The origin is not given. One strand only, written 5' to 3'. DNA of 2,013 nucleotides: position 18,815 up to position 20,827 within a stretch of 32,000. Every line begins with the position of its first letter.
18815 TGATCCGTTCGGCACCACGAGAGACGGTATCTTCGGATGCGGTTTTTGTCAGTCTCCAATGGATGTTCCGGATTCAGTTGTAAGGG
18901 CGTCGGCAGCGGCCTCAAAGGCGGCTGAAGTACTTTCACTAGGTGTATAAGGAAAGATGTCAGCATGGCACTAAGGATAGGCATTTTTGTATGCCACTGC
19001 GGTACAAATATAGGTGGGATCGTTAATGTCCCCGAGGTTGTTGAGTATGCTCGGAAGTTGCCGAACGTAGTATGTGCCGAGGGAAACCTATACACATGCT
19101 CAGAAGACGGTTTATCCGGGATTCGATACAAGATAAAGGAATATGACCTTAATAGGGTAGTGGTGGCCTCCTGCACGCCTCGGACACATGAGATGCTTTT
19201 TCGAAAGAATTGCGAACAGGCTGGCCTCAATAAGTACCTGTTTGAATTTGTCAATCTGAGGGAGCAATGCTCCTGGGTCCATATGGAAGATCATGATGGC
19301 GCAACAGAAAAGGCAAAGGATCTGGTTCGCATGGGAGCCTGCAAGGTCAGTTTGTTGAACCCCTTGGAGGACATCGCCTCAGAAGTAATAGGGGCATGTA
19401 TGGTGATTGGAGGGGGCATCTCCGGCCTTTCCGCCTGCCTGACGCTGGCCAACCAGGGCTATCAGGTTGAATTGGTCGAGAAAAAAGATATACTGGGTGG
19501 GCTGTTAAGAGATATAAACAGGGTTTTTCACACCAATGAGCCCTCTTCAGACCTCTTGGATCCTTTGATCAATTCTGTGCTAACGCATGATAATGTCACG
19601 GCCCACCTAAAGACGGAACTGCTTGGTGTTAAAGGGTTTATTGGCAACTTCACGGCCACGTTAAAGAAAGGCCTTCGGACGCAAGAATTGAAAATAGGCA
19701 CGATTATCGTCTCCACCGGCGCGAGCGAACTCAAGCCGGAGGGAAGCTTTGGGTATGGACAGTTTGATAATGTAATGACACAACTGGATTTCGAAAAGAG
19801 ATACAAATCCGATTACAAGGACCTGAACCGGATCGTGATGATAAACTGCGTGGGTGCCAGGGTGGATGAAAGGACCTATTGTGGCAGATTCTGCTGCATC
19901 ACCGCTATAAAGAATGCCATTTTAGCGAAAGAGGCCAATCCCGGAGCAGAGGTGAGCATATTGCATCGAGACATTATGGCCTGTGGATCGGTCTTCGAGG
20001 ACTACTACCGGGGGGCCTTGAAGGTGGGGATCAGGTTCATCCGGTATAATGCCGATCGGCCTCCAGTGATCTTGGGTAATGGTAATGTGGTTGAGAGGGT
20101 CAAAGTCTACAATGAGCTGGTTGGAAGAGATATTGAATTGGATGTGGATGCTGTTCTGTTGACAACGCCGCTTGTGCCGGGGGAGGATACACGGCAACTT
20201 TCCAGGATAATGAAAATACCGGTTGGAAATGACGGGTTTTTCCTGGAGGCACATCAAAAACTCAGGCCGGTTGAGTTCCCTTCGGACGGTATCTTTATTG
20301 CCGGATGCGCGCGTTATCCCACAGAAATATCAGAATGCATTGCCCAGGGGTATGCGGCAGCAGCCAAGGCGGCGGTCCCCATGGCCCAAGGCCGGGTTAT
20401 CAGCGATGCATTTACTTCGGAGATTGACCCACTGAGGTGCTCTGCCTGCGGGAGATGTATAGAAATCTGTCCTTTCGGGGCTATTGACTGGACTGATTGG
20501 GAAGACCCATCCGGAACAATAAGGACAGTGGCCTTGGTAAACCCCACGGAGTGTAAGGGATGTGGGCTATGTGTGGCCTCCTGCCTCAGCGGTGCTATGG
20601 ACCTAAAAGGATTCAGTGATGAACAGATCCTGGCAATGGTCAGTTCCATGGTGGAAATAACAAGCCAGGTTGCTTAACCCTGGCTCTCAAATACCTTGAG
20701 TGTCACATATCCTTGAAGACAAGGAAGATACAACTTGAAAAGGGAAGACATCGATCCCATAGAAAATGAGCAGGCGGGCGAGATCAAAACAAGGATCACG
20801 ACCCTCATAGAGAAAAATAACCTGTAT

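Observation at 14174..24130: MetFV plus two HdrA-like flavoproteins, an HdrC-like protein, an AOR-family enzyme and a polyferredoxin, with no HdrB or MvhD: candidate new bifurcating or BamB-like module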

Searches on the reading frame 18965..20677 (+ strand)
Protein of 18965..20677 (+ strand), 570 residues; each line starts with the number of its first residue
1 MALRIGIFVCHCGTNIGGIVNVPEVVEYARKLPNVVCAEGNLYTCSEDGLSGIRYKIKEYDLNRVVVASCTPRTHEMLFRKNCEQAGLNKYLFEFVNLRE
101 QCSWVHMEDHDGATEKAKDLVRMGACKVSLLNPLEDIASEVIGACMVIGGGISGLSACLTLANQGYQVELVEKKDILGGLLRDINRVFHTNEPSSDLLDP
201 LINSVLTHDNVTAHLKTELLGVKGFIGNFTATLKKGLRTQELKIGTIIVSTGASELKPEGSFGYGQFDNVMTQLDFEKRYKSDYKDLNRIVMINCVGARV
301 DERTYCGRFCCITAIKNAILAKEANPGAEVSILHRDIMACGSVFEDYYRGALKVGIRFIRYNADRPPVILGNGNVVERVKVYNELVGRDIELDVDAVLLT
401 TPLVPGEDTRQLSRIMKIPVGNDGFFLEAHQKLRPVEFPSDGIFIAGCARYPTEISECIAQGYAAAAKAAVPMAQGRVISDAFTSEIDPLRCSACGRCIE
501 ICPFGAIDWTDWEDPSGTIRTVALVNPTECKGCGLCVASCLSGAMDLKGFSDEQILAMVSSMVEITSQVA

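Call 4: search_protein_families(library=pfam, proteins=[window:18965-20677:+], max_evalue=0.01)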
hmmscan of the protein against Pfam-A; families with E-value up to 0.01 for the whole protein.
window:18965-20677:+ (570 aa): 20 families
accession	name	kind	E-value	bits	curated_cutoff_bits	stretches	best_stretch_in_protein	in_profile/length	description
PF00037.32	Fer4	-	4.5e-11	42.5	21.1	2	486-508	2-24/24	4Fe-4S binding domain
PF12838.12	Fer4_7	-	4e-10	40.5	27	1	491-544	1-52/52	4Fe-4S dicluster domain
PF13450.12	NAD_binding_8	-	7.2e-09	36.2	21.9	1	147-186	1-40/68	NAD(P)-binding Rossmann-like domain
PF07992.20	Pyr_redox_2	-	6.4e-07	29.5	26.1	1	145-261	3-119/291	Pyridine nucleotide-disulphide oxidoreductase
PF13187.11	Fer4_9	-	8.2e-07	29.4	27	1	491-545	1-52/52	4Fe-4S dicluster domain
PF25160.1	LdpA_Fe-S-bd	-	1.9e-06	28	27.6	1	486-511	22-47/49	LdpA Fe-S cluster-binding domain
PF12831.13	FAD_oxidored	-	3.7e-06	26.9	27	1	146-181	3-38/416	FAD dependent oxidoreductase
PF03486.20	HI0933_like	-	4.1e-06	26.9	50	1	145-178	3-36/244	HI0933-like protein Rossmann domain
PF12837.12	Fer4_6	-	4.3e-06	26.9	25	1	486-507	3-24/24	4Fe-4S binding domain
PF13237.11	Fer4_10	-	5e-06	26.8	25.5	1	487-540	4-52/53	4Fe-4S dicluster domain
PF12797.12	Fer4_2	-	9.6e-06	25.7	24.5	1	487-504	5-22/22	4Fe-4S binding domain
PF01266.30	DAO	-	1.5e-05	25.2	27.9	1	147-178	4-35/353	FAD dependent oxidoreductase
PF12800.12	Fer4_4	-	6.2e-05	23.5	24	0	491-505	3-17/17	4Fe-4S binding domain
PF14697.11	Fer4_21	-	7.1e-05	23.3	35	1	486-540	2-51/59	4Fe-4S dicluster domain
PF00890.30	FAD_binding_2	-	0.00014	21.6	20.4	1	147-178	4-35/414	FAD binding domain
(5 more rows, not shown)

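Call 7: search_protein_families(library=ncbifam, proteins=[window:18965-20677:+], max_evalue=0.001)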
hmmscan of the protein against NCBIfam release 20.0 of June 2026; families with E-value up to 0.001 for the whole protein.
window:18965-20677:+ (570 aa): 57 families (the best 25 are shown)
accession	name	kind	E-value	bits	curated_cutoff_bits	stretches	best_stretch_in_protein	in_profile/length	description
NF040770.1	hetero_SS_HdrA2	exception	7.4e-156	520.4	1100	2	4-236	1-233/777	CoB-CoM heterodisulfide reductase HdrA2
NF041778.1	hetero_SS_HdrA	equivalog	1.2e-116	390.5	1400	2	240-564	324-652/771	ferredoxin:CoB-CoM heterodisulfide reductase subunit HdrA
NF041891.1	hdrA_Methbact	equivalog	4.3e-105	352.6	1300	2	240-563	311-636/762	ferredoxin:CoB-CoM heterodisulfide reductase subunit HdrA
NF009410.0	PRK12771.1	subfamily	8.7e-11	41.1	516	1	146-182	142-178/566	NAD(P)-binding protein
NF010590.0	PRK13984.1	equivalog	5.3e-09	34.8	946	1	145-182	291-328/611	putative oxidoreductase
NF005560.0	PRK07233.1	equivalog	1e-08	34.4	252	1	146-184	4-42/435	hypothetical protein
TIGR03467.1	HpnE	equivalog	1.4e-07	31.2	283.05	1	146-182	2-38/430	hydroxysqualene dehydroxylase HpnE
NF045637.1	carotdesatCrtDProt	equivalog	2.9e-07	29.4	580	1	146-185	2-41/485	1-hydroxycarotenoid 3,4-desaturase CrtD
NF058655.1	CrtID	equivalog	4.3e-07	29.1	640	1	146-185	2-41/478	bifunctional phytoene desaturase/3,4-desaturase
NF040864.1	HgcB_ferredoxin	equivalog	6.6e-07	29.1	99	1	480-548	4-64/93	mercury methylation ferredoxin HgcB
TIGR02179.1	PorD_KorD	subfamily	7.2e-07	29.2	60.05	1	489-546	24-73/78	2-oxoacid:acceptor oxidoreductase, delta subunit, pyruvate/2-ketoisovalerate family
TIGR04003.1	rSAM_BssD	equivalog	9.8e-07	28.2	496.45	1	489-549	49-105/314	[benzylsuccinate synthase]-activating enzyme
TIGR02734.1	crtI_fam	subfamily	1.5e-06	27.2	238.1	1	146-179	2-35/504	phytoene desaturase family protein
NF042909.1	FMH_DH_FwdF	exception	1.6e-06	27.5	375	1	479-548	244-314/336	tungsten-dependent formylmethanofuran dehydrogenase subunit FwdF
TIGR03315.1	Se_ygfK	equivalog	4.1e-06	24.5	835.3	1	145-468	540-834/1012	putative selenate reductase subunit YgfK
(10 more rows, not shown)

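Call 10: search_solved_structures(query=window:18965-20677:+, max_evalue=0.00001)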
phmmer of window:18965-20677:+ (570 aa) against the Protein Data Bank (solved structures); distinct sequences matched with E-value up to 0.00001: 9.
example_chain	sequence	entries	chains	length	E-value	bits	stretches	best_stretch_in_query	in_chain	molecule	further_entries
8rvu_a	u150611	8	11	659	2.4e-130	438.8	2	4-237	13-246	H(2):CoB-CoM heterodisulfide,ferredoxin reductase subunit A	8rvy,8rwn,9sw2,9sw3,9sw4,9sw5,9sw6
8rvv_A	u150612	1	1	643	6.2e-130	437.4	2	4-236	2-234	H(2):CoB-CoM heterodisulfide,ferredoxin reductase subunit A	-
5odc_A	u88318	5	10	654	2.8e-125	422.1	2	4-237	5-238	Heterodisulfide reductase, subunit A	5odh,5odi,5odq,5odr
9sfi_A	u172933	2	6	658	5.1e-109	368.4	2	241-563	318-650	CoB--CoM heterodisulfide reductase iron-sulfur subunit A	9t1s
7bkb_A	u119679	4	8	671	7.5e-106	357.9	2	4-238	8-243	CoB--CoM heterodisulfide reductase iron-sulfur subunit A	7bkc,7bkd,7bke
6tjr_A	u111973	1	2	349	3.5e-25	91.6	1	145-469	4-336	Fumarate reductase/succinate dehydrogenase flavoprotein domain protein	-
9sw6_G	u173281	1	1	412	4.4e-08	35.2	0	492-548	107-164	Polyferredoxin protein MvhB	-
9sw6_H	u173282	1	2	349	5.5e-07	31.5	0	485-541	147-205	Tungsten formylmethanofuran dehydrogenase, subunit F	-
5t5i_F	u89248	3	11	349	3.9e-06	28.7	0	485-541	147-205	Tungsten formylmethanofuran dehydrogenase subunit fwdF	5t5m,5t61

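Call 55: search_solved_structures(query=window:18965-20677:+, max_evalue=1e-120, show_alignments=3)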
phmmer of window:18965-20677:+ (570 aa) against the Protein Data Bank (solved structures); distinct sequences matched with E-value up to 1e-120: 3.
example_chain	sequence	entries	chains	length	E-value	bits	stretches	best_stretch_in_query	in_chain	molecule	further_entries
8rvu_a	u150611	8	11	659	2.4e-130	438.8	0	4-237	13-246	H(2):CoB-CoM heterodisulfide,ferredoxin reductase subunit A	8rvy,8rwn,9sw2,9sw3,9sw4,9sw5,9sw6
8rvv_A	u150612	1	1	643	6.2e-130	437.4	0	4-236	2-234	H(2):CoB-CoM heterodisulfide,ferredoxin reductase subunit A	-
5odc_A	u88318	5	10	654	2.8e-125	422.1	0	4-237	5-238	Heterodisulfide reductase, subunit A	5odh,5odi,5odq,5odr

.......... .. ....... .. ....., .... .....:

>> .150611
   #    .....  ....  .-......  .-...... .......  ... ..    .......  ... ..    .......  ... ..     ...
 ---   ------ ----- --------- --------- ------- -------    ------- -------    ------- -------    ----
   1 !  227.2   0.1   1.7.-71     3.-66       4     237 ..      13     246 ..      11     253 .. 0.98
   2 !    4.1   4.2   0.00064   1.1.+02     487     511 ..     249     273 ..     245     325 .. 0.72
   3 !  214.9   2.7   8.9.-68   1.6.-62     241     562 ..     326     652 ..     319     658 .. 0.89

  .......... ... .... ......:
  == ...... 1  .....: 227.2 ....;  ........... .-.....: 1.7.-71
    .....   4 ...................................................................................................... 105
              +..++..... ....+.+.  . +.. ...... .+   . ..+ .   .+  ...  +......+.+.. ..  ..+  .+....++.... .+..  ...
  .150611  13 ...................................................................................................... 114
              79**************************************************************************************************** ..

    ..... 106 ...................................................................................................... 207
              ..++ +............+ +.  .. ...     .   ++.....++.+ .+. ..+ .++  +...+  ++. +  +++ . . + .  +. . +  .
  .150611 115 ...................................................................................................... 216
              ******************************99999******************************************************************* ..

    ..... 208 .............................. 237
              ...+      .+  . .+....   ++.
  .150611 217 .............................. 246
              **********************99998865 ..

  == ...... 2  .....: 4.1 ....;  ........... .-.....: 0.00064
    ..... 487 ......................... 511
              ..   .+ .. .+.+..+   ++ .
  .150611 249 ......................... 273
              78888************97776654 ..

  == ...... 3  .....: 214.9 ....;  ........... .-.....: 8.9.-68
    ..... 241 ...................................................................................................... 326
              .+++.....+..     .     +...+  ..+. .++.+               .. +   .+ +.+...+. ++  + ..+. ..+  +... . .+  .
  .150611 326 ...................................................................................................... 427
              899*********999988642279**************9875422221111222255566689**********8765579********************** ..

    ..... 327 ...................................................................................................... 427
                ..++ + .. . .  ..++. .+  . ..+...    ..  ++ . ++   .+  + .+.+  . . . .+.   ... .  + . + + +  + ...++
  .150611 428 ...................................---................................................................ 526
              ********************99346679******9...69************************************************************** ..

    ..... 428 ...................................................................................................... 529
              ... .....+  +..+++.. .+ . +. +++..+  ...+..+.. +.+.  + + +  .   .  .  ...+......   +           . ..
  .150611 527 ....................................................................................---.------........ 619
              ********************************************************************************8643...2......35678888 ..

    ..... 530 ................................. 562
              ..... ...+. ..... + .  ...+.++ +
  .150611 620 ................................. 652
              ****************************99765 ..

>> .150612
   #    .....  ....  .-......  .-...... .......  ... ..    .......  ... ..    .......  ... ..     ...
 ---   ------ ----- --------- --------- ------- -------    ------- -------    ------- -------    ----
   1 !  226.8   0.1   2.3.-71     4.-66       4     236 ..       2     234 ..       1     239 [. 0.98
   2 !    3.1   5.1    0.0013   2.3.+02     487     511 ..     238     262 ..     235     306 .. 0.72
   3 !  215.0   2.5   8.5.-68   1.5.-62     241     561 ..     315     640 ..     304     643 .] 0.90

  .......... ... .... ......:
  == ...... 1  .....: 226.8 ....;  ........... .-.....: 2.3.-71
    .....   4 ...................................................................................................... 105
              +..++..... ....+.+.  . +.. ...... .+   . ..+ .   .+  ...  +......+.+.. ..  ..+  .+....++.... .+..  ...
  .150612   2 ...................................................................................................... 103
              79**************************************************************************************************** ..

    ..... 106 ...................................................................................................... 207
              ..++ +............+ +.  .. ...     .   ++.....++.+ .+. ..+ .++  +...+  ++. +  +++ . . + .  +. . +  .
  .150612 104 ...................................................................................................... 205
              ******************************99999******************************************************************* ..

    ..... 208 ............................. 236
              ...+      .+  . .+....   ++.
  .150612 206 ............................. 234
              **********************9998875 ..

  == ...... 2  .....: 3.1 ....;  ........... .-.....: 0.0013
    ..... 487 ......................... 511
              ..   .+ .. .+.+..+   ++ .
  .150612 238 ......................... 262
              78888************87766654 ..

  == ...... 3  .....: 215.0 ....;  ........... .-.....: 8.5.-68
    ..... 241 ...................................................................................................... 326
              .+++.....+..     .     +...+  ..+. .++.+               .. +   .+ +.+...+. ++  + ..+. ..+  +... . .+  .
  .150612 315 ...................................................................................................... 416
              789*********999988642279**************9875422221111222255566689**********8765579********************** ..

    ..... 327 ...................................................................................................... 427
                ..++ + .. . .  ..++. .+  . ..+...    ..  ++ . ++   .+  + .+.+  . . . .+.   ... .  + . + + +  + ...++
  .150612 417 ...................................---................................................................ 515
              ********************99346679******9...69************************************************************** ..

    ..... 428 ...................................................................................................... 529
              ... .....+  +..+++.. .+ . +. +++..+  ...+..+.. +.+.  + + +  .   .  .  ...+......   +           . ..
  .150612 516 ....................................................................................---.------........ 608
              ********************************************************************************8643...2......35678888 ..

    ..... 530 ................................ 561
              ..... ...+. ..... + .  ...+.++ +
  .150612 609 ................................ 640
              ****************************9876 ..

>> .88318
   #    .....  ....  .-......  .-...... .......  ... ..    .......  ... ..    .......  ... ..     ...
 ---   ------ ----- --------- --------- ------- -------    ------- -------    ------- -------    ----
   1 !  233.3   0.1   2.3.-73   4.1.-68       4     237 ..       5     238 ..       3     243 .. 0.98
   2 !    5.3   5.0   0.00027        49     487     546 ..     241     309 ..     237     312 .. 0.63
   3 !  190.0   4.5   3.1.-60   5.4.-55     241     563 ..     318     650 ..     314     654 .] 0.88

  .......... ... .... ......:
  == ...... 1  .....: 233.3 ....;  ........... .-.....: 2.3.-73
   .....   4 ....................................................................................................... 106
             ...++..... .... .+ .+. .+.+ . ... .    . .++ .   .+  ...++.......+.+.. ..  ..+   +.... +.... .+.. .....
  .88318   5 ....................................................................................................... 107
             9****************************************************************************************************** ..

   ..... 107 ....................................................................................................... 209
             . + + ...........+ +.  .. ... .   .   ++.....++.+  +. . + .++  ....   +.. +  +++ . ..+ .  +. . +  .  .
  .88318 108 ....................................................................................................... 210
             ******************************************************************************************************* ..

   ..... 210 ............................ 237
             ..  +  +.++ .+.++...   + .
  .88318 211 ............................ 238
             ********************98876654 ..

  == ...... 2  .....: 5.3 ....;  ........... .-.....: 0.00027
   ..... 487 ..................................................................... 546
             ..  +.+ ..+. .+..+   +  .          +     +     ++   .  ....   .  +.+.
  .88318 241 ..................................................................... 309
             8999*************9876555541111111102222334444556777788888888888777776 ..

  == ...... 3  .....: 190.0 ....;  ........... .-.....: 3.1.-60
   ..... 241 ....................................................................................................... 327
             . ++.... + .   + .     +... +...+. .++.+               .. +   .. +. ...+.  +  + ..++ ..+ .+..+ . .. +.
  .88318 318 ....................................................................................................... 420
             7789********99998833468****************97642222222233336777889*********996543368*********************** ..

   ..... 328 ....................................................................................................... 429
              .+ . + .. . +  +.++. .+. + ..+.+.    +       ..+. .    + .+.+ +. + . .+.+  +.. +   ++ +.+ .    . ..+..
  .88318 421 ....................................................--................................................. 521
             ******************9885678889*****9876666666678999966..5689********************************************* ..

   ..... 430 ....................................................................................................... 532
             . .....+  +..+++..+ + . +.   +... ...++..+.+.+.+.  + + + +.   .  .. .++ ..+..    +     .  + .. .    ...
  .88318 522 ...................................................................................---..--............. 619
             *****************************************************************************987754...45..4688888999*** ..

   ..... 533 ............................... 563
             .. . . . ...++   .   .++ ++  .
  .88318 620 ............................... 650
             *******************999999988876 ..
